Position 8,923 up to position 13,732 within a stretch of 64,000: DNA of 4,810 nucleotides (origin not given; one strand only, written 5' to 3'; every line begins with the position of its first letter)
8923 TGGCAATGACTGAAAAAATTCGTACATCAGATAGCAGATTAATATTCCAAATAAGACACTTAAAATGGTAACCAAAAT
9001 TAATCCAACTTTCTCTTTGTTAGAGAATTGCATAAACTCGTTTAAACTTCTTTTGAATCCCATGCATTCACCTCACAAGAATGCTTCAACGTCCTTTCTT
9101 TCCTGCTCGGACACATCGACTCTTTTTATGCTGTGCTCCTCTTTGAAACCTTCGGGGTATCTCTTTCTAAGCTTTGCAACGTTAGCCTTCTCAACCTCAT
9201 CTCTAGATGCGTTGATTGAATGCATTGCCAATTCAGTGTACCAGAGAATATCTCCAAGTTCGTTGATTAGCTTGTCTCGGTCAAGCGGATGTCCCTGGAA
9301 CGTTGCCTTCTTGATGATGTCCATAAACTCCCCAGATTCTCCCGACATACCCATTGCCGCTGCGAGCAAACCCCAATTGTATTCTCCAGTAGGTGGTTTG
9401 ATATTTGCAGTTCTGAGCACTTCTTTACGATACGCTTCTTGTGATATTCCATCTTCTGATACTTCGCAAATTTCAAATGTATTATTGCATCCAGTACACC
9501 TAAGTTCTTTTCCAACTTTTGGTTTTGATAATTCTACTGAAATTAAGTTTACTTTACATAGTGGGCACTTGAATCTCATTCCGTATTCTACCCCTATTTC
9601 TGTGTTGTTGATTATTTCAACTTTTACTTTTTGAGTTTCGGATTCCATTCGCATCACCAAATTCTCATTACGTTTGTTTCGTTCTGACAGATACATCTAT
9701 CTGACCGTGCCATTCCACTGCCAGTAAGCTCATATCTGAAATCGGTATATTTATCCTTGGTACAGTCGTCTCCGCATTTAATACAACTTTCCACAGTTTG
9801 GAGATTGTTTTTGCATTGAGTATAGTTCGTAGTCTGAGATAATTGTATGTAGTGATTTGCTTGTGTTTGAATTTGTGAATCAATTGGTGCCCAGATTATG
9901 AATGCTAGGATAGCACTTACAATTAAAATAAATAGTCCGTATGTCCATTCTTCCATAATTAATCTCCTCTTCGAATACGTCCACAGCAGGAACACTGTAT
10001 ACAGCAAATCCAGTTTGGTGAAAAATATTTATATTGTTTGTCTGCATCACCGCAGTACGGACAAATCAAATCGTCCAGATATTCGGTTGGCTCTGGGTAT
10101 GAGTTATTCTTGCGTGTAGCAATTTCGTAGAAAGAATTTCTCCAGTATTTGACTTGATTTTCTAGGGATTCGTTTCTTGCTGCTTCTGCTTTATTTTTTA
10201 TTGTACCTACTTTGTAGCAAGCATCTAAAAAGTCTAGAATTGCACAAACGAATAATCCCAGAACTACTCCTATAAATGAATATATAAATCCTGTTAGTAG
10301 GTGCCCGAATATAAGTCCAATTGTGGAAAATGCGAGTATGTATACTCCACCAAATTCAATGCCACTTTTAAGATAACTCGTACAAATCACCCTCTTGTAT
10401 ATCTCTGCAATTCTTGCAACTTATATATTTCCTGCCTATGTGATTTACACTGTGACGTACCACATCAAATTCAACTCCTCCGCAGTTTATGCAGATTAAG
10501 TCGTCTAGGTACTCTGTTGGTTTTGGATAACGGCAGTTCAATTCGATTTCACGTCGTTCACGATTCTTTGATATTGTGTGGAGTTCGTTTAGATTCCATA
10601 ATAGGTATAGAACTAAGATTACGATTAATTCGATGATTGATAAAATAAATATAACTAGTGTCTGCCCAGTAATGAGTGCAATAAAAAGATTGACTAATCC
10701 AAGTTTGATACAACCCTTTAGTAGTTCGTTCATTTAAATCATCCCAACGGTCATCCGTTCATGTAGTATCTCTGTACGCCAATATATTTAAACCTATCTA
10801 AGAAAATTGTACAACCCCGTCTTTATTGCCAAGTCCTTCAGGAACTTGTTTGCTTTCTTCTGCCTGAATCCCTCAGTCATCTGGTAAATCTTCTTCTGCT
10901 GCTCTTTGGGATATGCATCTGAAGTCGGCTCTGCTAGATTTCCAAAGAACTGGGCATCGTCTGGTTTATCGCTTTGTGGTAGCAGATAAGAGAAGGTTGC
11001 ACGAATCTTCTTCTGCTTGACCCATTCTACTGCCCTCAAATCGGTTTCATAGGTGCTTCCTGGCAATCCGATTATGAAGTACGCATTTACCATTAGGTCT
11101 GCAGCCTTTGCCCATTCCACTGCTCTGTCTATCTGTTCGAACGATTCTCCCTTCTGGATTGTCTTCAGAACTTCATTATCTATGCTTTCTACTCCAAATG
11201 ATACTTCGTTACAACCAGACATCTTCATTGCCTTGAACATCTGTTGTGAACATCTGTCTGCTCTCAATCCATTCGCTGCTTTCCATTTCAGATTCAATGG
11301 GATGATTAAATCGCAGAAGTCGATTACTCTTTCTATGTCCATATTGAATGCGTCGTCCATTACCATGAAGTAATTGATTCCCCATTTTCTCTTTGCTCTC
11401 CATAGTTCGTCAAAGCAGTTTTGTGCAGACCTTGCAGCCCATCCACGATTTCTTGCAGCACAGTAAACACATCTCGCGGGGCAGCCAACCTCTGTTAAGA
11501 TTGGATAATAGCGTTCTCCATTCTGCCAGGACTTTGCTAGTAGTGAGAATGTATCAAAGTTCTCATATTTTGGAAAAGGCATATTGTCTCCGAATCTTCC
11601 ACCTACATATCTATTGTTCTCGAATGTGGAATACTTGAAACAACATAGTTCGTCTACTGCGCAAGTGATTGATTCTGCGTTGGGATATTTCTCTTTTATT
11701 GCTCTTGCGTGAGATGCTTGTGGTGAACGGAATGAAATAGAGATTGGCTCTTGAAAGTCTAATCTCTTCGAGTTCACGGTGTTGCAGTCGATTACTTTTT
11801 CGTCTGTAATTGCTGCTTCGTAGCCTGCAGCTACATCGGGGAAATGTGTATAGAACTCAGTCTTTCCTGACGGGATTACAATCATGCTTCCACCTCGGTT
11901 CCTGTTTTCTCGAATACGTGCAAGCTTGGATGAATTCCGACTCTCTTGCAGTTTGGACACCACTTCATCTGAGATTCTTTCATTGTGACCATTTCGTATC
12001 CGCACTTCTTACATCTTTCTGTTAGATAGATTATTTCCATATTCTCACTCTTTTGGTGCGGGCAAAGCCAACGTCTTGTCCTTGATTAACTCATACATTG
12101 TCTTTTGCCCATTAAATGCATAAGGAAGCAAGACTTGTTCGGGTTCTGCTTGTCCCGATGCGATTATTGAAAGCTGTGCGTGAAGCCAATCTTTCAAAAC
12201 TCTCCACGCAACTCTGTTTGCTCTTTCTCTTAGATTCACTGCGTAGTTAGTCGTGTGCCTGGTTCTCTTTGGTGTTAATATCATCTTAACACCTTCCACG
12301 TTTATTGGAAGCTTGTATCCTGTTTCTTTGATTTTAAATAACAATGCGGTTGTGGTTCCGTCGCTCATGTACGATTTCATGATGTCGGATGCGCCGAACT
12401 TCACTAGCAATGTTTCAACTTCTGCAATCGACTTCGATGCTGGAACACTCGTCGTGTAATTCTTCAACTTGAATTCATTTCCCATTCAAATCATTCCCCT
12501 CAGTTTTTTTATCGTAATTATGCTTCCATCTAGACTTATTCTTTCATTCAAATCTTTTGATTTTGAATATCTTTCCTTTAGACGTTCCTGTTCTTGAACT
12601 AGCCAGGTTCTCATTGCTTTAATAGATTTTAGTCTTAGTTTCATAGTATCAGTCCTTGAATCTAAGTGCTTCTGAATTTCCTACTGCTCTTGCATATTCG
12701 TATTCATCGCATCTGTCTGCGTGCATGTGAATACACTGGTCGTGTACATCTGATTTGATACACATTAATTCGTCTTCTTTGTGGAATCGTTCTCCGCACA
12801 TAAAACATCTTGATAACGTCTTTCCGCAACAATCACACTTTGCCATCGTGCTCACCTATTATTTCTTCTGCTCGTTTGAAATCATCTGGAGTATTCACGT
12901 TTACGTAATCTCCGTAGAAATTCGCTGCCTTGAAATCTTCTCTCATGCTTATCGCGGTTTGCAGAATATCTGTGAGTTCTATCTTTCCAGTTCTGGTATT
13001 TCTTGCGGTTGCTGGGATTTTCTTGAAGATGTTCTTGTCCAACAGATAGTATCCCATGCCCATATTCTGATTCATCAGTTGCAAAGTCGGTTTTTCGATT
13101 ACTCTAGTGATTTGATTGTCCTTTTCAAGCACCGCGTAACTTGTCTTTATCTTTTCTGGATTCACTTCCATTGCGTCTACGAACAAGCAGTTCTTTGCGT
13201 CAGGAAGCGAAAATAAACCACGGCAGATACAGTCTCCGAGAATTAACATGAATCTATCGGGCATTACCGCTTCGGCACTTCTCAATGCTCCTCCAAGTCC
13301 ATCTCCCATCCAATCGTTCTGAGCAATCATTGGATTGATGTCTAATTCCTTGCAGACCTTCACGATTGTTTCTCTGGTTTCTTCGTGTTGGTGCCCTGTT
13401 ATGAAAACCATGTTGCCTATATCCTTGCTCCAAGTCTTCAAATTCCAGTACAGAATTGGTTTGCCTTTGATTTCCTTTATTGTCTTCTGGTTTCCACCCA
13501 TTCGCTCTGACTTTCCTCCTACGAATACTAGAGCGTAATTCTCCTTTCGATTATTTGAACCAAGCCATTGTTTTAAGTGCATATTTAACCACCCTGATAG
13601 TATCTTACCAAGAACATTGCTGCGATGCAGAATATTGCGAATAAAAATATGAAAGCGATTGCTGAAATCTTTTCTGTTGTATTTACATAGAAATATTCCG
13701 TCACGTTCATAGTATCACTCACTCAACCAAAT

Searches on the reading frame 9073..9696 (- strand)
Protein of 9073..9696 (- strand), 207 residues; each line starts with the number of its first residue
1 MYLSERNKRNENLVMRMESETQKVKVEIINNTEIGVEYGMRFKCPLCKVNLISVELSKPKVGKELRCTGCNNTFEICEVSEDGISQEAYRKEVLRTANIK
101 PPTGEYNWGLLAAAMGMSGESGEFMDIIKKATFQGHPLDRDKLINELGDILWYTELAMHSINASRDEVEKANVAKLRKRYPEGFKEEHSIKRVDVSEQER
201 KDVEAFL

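Call 11: search_protein_families(library=pfam, proteins=[window:9073-9696:-], max_evalue=0.01)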
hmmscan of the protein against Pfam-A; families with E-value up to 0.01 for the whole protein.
window:9073-9696:- (207 aa): 3 families
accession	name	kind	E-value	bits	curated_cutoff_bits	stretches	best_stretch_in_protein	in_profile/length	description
PF03819.22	MazG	-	9.6e-08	32.6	22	1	117-184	10-74/74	MazG nucleotide pyrophosphohydrolase domain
PF05129.18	Zn_ribbon_Elf1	-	0.00035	21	29.8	1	40-77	21-58/79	Transcription elongation factor Elf1 like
PF23548.1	Zn_ribbon_FGT1_2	-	0.0041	17.1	27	0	41-51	20-30/35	FORGETTER1 second zinc ribbon domain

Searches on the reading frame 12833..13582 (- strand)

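Call 11: search_protein_families(library=pfam, proteins=[window:12833-13582:-], max_evalue=0.01)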
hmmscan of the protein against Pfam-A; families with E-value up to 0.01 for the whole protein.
window:12833-13582:- (249 aa): 2 families
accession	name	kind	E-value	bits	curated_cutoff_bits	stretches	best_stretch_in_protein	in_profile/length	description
PF00483.29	NTP_transferase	-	3.2e-11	43.7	21.2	1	33-235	23-235/245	Nucleotidyl transferase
PF12804.13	NTP_transf_3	-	3.2e-07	31.1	27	1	17-119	1-97/160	MobA-like NTP transferase domain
